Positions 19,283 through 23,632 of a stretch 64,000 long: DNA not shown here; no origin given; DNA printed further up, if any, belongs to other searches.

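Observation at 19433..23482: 1349-aa protein with LeuA-regulatory-like N-terminus and two tandem PEP-utilizer swivel domains, only one with the catalytic His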

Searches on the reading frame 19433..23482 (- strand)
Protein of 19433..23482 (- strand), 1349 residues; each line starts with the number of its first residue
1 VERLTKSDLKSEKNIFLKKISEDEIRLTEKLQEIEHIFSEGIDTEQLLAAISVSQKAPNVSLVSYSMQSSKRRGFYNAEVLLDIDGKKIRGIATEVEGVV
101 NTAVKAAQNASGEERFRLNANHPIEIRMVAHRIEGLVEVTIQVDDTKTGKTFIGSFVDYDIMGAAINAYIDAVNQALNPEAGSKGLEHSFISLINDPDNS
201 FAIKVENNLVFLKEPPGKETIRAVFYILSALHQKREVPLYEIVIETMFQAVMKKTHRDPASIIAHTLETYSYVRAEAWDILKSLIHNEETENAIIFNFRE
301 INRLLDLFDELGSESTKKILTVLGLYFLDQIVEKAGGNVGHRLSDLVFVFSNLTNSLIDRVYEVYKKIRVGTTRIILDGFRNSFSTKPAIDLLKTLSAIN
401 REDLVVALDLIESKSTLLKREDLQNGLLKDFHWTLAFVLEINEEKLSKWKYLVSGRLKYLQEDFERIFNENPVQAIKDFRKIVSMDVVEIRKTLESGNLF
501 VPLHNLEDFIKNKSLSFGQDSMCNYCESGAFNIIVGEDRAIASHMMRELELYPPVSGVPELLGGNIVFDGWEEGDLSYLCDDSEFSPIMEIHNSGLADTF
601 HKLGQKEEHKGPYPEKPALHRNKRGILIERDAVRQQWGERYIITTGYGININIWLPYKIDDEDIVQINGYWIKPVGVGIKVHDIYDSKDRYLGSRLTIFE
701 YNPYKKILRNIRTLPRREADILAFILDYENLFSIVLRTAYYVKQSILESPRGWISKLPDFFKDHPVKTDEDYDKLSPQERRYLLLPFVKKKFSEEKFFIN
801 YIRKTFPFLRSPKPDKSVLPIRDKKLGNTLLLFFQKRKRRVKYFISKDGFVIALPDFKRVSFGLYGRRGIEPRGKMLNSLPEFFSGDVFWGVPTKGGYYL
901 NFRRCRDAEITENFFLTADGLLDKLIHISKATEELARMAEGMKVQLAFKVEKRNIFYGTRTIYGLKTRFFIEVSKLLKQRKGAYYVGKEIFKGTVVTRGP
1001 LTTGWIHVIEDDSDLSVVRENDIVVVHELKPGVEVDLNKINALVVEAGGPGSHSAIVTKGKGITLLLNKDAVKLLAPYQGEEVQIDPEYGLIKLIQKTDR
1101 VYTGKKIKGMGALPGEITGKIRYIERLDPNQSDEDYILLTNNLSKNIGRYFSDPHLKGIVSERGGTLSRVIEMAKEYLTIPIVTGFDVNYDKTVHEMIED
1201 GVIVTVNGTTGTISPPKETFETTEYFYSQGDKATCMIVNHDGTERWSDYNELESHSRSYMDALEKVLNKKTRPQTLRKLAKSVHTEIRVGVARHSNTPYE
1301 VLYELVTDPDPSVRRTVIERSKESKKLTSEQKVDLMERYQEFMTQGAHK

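Call 5: search_protein_families(library=pfam, proteins=[window:19433-23482:-], max_evalue=1)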
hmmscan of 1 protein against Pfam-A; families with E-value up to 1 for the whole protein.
window:19433-23482:- (1349 aa): 5 families
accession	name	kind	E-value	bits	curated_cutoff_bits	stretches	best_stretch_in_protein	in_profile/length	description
PF00391.29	PEP-utilizers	-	1.5e-16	60.1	23.1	2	1019-1086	2-68/72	PEP-utilising enzyme, mobile domain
PF08502.15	LeuA_dimer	-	2.9e-07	30.9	24.9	1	46-176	9-130/131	LeuA allosteric (dimerisation) domain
PF01816.23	LRV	-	0.0011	19.6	21.6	1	1286-1310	2-26/26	Leucine rich repeat variant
PF05797.17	Rep_4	-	0.025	15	27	1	1296-1343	53-101/108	Yeast trans-acting factor (REP1/REP2)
PF13646.12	HEAT_2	-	0.26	12.1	27.7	1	1297-1322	31-56/88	HEAT repeats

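Call 6: search_protein_families(library=ncbifam, proteins=[window:19433-23482:-], max_evalue=1)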
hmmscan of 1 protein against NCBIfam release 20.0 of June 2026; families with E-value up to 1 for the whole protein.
window:19433-23482:- (1349 aa): 28 families (the best 25 are shown)
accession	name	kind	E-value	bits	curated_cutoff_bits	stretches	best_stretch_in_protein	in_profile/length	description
NF006153.0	PRK08296.1-5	subfamily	1.1e-13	50.5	578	2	1099-1214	496-604/608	hypothetical protein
NF005057.0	PRK06464.1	equivalog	2.9e-11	42.1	598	2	987-1085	354-450/798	phosphoenolpyruvate synthase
NF004881.0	PRK06241.2-2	equivalog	3.8e-11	42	883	2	986-1099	784-894/898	phosphoenolpyruvate synthase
NF006150.0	PRK08296.1-2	subfamily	2.2e-10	39.4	650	2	992-1099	504-609/633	hypothetical protein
TIGR01417.1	PTS_I_fam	equivalog_domain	3.3e-10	39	341.7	2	1013-1100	146-234/565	phosphoenolpyruvate--protein phosphotransferase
NF004978.0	PRK06354.1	subfamily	5.4e-09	35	462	2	986-1093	478-583/590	pyruvate kinase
TIGR01418.1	PEP_synth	equivalog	3.9e-08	32.1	739.75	1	988-1089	351-450/784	pyruvate, water dikinase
NF002086.0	PRK00915.1-3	equivalog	9.6e-07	27.6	532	1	53-179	385-504/516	2-isopropylmalate synthase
NF006152.0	PRK08296.1-4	equivalog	1.1e-06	27.4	723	2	1105-1214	504-606/609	hypothetical protein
NF004883.0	PRK06241.2-4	equivalog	1.6e-06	26.6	1063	1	1105-1214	810-911/928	phosphoenolpyruvate synthase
NF006151.0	PRK08296.1-3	equivalog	9e-06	24.5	693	1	990-1094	500-602/604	hypothetical protein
NF002087.0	PRK00915.1-4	equivalog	1e-05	24.3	729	1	35-177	371-503/516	2-isopropylmalate synthase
NF006149.0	PRK08296.1-1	equivalog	0.00013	20.5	730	1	993-1094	467-566/568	hypothetical protein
NF004878.0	PRK06241.1-3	subfamily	0.00022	19.5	945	2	992-1096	789-890/891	phosphoenolpyruvate synthase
NF052631.1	prodigiosin_PigC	equivalog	0.00026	19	1300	1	1103-1213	775-879/883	prodigiosin ligase PigC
NF004879.0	PRK06241.1-4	equivalog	0.00028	19.1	976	1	1105-1213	765-865/868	phosphoenolpyruvate synthase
TIGR01828.1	pyru_phos_dikin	equivalog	0.0094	13.9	843.45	1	1107-1214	388-501/865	pyruvate, phosphate dikinase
NF004877.0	PRK06241.1-2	subfamily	0.012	13.9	866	1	1106-1213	766-865/869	phosphoenolpyruvate synthase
NF004880.0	PRK06241.2-1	equivalog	0.019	12.9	972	1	995-1093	740-835/837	phosphoenolpyruvate synthase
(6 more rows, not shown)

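Call 8: find_homologous_proteins(query=window:19433-23482:-)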
Query window:19433-23482:- (1349 aa): 4 proteins with E <= 0.001 among 8000 candidates.
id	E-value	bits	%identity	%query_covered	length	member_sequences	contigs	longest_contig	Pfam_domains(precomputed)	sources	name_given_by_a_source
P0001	0.0e+0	3052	100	100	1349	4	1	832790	PF08502.16,PF00391.30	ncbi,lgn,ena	-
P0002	0.0e+0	2652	85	99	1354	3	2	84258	PF08502.16,PF00391.30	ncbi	-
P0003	0.0e+0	2231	71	99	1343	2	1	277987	PF08502.16,PF00391.30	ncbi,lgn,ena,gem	-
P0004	0.0e+0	2065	67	99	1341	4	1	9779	PF00391.30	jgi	-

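Call 9: search_solved_structures(query=window:19433-23482:-, max_evalue=1, show_alignments=2)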
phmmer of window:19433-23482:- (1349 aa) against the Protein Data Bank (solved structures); distinct sequences matched with E-value up to 1: 4.
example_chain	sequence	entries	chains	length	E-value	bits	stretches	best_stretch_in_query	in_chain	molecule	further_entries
8a8e_A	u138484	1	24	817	0.00035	21.7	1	990-1092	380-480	Phosphoenolpyruvate synthase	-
2hro_A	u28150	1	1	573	0.013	16.4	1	1090-1218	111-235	Phosphoenolpyruvate-protein phosphotransferase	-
2ols_A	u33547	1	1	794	0.14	13.1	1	1003-1085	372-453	Phosphoenolpyruvate synthase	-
4yxy_A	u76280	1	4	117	0.24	12.3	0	935-990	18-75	dTor_9x31L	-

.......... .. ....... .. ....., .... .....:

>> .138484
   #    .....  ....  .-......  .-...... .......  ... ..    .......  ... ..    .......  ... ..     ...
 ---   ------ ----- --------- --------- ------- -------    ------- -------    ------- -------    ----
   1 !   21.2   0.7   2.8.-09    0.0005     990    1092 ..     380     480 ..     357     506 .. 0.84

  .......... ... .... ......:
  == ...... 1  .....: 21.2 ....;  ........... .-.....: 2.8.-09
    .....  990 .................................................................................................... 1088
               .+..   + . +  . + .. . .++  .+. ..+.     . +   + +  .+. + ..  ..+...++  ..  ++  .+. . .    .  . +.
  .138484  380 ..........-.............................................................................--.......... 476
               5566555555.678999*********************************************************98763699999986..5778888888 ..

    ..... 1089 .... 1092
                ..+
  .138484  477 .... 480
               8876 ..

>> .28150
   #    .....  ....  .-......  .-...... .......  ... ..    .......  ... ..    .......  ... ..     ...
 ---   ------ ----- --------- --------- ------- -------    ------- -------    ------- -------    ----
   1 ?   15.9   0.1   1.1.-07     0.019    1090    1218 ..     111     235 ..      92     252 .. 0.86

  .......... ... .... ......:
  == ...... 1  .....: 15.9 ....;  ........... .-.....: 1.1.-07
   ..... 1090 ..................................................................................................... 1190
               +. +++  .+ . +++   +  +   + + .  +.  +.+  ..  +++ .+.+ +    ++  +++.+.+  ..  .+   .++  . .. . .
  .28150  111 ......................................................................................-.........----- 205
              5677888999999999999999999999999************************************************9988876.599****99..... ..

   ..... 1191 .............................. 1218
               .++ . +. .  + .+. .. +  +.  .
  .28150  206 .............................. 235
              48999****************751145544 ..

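Call 14: list_cluster_members(proteins=[P0001, P0002, P0003, P0004])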
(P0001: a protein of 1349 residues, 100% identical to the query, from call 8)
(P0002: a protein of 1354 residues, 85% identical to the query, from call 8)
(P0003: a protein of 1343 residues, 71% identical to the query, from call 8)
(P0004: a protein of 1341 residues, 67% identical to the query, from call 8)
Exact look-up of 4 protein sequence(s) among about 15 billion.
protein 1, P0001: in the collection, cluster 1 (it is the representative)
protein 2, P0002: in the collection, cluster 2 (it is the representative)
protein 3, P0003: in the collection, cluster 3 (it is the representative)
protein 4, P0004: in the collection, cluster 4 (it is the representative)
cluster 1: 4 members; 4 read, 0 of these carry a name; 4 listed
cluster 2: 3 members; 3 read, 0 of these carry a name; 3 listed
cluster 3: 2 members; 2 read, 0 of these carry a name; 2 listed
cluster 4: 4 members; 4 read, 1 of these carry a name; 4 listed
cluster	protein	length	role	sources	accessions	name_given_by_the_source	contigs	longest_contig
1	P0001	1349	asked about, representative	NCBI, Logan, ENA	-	-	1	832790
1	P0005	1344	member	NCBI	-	-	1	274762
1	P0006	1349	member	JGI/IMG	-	-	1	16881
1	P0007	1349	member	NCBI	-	-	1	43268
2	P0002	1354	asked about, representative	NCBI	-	-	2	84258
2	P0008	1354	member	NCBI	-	-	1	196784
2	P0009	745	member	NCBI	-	-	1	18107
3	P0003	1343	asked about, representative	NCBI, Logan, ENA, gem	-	-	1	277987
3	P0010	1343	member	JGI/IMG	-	-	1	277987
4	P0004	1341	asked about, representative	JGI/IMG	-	-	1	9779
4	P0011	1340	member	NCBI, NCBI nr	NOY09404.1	MAG: hypothetical protein GXP33_11260 [Spirochaetes bacterium] | hypothetical protein [Spirochaetota bacterium]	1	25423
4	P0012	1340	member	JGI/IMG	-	-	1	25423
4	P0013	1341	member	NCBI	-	-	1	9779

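Call 15: find_related_loci(query=A1, collection=genome_contigs, flank=10000)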
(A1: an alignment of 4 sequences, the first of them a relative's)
Query A1 (1349 aa) in genome_contigs; peptide patterns used: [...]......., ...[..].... (x = any residue, [..] = any of these).
67 stretches matched a pattern; 3 encode a relative of the query (tblastn E <= 1e-3); 3 distinct loci.
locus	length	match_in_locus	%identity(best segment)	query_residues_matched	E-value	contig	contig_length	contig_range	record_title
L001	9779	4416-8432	67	12-1349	0e+0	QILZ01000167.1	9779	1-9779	MAG: Spirochaetales bacterium isolate SZUA-6 Ga0063293_10010507, whole genome shotgun sequence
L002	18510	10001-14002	71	10-1342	0e+0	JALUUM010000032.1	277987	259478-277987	MAG: Spirochaetales bacterium isolate 128-326_metabat1_scaf2bin.014 128-326_scaffold_3_c1, whole genome shotgun sequence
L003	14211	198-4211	67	12-1349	0e+0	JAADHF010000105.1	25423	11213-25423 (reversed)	MAG: Spirochaetota bacterium isolate M_MetaBat.164 contig-127_2422, whole genome shotgun sequence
